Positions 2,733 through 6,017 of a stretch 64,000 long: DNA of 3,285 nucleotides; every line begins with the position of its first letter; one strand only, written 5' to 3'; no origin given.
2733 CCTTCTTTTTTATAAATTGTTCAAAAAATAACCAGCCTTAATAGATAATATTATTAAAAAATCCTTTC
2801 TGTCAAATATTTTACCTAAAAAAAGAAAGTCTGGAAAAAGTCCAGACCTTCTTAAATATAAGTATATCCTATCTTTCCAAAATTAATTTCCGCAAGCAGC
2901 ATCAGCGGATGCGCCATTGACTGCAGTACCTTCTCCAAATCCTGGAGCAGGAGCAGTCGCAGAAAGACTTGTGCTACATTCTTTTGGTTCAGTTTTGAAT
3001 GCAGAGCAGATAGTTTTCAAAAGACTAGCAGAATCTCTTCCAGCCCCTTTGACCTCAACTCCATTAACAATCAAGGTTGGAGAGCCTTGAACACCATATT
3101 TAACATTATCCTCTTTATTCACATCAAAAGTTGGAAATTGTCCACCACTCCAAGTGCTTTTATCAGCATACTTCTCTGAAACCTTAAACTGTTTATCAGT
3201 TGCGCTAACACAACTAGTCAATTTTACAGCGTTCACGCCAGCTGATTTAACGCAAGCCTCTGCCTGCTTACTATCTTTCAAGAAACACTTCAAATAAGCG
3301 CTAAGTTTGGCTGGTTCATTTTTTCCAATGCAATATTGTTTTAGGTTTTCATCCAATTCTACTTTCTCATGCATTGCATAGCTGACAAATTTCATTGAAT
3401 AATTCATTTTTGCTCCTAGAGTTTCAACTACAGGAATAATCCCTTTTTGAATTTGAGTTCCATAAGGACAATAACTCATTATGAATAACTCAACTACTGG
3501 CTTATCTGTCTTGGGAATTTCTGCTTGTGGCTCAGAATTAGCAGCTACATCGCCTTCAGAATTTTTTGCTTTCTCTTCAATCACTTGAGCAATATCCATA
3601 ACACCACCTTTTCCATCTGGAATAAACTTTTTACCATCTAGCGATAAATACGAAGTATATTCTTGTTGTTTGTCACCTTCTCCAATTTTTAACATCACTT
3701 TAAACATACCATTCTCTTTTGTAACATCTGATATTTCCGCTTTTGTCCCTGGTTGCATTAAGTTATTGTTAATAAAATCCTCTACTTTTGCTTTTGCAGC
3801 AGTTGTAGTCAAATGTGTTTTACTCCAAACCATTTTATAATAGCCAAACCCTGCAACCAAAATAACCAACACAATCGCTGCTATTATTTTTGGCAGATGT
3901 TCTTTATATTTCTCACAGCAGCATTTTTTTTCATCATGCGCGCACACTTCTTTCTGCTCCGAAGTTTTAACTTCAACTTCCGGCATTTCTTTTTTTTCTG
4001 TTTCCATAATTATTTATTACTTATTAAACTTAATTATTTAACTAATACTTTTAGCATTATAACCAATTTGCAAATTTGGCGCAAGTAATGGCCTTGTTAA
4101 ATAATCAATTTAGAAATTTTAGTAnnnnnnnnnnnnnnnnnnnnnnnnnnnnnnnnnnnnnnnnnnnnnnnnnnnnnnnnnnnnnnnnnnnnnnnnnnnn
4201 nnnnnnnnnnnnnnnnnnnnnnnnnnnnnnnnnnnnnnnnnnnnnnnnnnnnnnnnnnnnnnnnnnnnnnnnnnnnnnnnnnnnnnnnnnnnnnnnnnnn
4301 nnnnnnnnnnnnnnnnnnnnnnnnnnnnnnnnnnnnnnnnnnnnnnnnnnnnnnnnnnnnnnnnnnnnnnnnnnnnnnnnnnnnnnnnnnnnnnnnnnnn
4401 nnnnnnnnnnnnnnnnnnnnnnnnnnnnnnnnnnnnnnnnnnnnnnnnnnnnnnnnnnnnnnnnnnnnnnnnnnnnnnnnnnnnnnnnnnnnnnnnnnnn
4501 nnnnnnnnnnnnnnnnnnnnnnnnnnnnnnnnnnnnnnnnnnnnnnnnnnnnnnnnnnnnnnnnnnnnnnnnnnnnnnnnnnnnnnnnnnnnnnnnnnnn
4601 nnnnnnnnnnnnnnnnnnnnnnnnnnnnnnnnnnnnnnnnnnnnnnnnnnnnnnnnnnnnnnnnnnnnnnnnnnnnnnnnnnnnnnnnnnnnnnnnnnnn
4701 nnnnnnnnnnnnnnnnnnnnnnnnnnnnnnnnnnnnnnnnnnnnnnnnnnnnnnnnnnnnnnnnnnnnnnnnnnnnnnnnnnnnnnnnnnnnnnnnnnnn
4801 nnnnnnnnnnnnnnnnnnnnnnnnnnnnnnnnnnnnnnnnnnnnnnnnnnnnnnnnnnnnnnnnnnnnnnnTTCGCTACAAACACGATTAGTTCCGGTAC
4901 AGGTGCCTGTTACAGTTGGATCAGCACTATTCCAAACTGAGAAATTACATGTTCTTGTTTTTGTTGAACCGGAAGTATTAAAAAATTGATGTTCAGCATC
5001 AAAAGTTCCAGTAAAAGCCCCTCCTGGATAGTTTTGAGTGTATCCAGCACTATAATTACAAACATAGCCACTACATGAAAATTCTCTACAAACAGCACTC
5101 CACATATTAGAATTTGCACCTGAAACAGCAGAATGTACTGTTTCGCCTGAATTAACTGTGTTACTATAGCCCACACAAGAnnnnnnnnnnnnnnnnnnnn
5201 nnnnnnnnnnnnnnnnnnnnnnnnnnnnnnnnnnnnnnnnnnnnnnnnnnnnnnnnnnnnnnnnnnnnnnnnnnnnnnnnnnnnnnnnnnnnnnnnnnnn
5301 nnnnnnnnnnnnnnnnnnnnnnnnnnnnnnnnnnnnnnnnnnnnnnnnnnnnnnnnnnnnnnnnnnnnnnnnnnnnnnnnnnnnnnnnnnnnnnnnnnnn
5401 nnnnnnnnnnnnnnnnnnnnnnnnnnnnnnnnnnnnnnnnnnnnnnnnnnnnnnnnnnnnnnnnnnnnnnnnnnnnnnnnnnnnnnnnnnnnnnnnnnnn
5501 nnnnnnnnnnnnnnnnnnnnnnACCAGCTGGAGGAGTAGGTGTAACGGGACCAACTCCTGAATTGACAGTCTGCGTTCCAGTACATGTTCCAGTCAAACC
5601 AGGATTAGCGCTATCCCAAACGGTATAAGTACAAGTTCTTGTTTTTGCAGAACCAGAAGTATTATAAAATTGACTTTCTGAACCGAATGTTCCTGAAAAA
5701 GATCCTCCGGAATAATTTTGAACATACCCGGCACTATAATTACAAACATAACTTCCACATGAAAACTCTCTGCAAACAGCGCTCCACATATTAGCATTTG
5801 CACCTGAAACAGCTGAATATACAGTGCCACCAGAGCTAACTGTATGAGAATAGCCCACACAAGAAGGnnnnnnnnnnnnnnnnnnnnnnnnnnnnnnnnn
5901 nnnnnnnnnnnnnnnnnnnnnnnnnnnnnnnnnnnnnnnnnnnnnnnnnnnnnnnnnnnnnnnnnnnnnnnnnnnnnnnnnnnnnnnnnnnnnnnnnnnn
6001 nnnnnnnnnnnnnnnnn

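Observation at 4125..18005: Three copies of a two-gene cassette: small membrane-anchored protein plus huge Cys-rich secreted protein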

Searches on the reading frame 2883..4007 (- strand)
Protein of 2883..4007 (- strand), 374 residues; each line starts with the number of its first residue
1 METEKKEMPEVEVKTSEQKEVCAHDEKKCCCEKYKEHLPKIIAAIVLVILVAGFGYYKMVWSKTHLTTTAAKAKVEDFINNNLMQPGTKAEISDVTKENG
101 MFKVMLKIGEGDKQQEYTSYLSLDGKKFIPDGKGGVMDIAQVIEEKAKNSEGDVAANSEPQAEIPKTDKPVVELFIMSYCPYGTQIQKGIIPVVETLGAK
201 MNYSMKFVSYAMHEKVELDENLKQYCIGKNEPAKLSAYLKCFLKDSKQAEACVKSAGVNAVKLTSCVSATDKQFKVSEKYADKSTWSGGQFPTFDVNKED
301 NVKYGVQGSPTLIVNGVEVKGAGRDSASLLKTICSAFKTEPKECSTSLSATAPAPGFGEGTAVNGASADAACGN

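Call 40: search_protein_families(library=pfam, proteins=[window:2883-4007:-], max_evalue=0.1)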
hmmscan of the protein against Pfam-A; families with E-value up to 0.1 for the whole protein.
window:2883-4007:- (374 aa): 1 family
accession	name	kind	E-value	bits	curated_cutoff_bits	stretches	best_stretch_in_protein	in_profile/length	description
PF13098.12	Thioredoxin_2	-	0.034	14.9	27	0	166-313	3-80/104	Thioredoxin-like domain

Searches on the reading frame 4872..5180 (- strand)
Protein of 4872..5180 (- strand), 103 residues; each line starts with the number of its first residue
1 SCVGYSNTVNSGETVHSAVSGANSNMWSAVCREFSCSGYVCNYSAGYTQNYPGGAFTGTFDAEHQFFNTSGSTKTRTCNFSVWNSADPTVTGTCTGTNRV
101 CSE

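Call 73: find_related_loci(query=A8, collection=metagenome_contigs, flank=6000)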
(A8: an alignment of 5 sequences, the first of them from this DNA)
Query A8 (103 aa) in metagenome_contigs; peptide patterns used: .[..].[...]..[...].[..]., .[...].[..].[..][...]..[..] (x = any residue, [..] = any of these).
193 stretches matched a pattern, but none encodes a relative of the query by tblastn (E <= 1e-3).

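Call 101: find_related_loci(query=A8, collection=viral_contigs, flank=5000)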
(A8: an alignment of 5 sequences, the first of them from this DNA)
Query A8 (103 aa) in viral_contigs; peptide patterns used: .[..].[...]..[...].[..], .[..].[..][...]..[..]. (x = any residue, [..] = any of these).
68 stretches matched a pattern, but none encodes a relative of the query by tblastn (E <= 1e-3).

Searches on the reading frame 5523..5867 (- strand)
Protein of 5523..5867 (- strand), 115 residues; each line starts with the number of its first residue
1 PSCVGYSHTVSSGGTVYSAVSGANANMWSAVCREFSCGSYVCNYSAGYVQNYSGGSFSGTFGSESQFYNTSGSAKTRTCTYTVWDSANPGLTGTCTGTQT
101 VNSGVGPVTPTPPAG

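Call 45: find_homologous_proteins(query=A6, max_evalue=0.001)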
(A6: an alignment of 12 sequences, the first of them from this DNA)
Query A6 (12 sequences): 644 candidates shared short words with the query, none scored E <= 0.001.

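Call 75: predict_structure(alignment_id=A7)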
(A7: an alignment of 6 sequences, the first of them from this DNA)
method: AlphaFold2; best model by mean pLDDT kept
length: 115 residues; sequences in the alignment: 6
mean_pLDDT: 75.2   pTM: 0.65
mean pLDDT of the five models: 75.2, 70.1, 67.5, 65.6, 64.9
residues with pLDDT >= 90: 5; 70-90: 85; 50-70: 13; < 50: 12
segments of 3 or more residues with pLDDT < 50: 38-40, 109-113
pLDDT, mean of each block of 10 residues (from residue 1): 82 79 86 59 60 79 77 82 88 87 63 46
secondary structure, 60 per line:
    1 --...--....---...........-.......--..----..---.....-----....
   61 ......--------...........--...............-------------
elements in order: E3-5 E8-11 E15-25 E27-33 E47-51 E57-66 E75-85 E88-102
